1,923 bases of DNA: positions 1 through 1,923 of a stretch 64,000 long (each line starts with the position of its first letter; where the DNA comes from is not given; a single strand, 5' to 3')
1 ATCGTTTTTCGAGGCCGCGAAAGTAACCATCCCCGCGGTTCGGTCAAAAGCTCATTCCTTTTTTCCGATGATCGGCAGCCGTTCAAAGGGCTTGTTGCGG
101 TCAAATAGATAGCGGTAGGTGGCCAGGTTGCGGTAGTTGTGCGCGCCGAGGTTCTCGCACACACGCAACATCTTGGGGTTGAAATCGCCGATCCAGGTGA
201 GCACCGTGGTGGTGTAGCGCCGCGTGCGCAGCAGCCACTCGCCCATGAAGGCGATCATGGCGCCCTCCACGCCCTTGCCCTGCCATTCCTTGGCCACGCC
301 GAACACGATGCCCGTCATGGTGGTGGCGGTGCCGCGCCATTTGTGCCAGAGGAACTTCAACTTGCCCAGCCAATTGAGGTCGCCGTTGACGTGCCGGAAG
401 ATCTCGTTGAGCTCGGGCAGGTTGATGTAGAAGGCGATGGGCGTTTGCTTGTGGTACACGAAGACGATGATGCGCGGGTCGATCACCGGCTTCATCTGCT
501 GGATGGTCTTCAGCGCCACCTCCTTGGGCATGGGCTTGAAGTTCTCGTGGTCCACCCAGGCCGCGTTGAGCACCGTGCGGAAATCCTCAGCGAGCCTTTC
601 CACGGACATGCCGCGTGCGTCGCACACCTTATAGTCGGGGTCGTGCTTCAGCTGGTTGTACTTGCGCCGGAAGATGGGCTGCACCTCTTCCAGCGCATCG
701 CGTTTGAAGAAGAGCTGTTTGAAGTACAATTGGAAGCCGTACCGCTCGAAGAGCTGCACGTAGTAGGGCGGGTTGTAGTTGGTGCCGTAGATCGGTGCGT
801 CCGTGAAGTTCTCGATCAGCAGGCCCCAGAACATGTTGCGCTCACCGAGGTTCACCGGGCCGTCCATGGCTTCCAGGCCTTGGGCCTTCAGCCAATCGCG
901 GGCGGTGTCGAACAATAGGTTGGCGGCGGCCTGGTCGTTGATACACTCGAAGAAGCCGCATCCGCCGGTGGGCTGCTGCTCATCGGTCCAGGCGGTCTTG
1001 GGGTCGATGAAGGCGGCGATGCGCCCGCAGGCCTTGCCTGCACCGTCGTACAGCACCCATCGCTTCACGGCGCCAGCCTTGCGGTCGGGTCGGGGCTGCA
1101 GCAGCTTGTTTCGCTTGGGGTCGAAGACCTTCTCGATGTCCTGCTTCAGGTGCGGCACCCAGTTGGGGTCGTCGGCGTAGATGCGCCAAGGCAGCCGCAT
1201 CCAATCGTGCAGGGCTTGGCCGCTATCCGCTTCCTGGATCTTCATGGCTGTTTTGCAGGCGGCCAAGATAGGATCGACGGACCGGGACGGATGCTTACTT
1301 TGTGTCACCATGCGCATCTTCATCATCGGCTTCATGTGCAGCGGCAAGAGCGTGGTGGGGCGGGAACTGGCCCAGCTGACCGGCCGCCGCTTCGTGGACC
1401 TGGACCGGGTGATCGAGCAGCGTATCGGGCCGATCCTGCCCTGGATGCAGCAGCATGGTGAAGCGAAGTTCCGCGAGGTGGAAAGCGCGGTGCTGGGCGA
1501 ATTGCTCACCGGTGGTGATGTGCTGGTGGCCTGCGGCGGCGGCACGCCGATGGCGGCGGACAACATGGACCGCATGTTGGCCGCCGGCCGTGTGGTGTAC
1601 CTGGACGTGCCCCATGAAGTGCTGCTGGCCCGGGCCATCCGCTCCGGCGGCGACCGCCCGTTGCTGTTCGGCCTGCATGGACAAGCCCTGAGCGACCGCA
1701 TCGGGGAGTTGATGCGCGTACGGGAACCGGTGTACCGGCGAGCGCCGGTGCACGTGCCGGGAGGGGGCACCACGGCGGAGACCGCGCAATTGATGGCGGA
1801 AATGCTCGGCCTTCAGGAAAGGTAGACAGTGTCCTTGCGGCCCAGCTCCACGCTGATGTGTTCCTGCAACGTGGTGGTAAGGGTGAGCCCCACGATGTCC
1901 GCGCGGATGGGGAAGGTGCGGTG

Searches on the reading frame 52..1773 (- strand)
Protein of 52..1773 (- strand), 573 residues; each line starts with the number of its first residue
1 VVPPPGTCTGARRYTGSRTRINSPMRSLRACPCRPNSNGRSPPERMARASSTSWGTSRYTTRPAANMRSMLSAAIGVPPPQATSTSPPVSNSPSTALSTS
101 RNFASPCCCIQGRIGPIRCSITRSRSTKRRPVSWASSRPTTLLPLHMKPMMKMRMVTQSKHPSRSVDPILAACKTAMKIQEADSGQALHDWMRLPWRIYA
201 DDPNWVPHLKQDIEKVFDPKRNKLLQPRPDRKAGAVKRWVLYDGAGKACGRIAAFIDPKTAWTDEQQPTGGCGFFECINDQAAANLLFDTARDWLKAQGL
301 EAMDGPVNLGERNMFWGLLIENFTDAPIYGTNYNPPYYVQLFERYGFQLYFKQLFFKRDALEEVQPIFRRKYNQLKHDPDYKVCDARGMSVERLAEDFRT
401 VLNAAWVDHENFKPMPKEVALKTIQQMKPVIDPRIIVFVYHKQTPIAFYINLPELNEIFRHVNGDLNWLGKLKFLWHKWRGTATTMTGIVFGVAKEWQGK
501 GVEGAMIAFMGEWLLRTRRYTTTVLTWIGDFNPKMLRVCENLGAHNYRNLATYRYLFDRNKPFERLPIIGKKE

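Call 48: search_protein_families(library=padloc, alignment_id=A2, max_evalue=0.000001)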
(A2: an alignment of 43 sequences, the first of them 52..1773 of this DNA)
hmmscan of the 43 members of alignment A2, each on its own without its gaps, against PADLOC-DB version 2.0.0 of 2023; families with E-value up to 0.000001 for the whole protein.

A. member 1, window:52-1773:- (573 aa): 0 families

B. families by the number of members that match (of 43 scanned): 3 families
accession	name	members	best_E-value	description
PDLC02707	PbeA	1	5.1e-10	PbeA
PDLC02704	PbeA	1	9.6e-09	PbeA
PDLC01439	typeIV_DinG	1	2.9e-07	CAS-IV-A; associated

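Call 49: search_protein_families(library=pfam, alignment_id=A2, max_evalue=0.000001)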
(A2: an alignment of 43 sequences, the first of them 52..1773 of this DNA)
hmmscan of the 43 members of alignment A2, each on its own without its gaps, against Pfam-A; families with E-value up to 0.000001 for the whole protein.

A. member 1, window:52-1773:- (573 aa): 0 families

B. families by the number of members that match (of 43 scanned): 74 families (the first 25 are shown)
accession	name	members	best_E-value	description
PF10006.14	DUF2249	2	2.7e-78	Uncharacterized conserved protein (DUF2249)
PF05193.26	Peptidase_M16_C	2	3.9e-33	Peptidase M16 inactive domain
PF00561.26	Abhydrolase_1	2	9.9e-30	alpha/beta hydrolase fold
PF12146.15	Hydrolase_4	2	4.3e-18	Serine aminopeptidase, S33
PF00873.25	ACR_tran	1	3.9e-288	AcrB/AcrD/AcrF family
PF02679.21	ComA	1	1e-87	(2R)-phospho-3-sulfolactate synthase (ComA)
PF03883.20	H2O2_YaaD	1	2.9e-78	Peroxide stress protein YaaA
PF07690.21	MFS_1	1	6.5e-75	Major Facilitator Superfamily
PF13561.12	adh_short_C2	1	1.2e-71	Enoyl-(Acyl carrier protein) reductase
PF06940.17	DUF1287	1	8.8e-71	Domain of unknown function (DUF1287)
PF00106.31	adh_short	1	4.2e-64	short chain dehydrogenase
PF03253.19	UT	1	9.1e-61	Urea transporter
PF00282.25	Pyridoxal_deC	1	5.7e-56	Pyridoxal-dependent decarboxylase conserved domain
PF12631.12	MnmE_helical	1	2e-52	MnmE helical domain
PF02321.23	OEP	1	1.5e-47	Outer membrane efflux protein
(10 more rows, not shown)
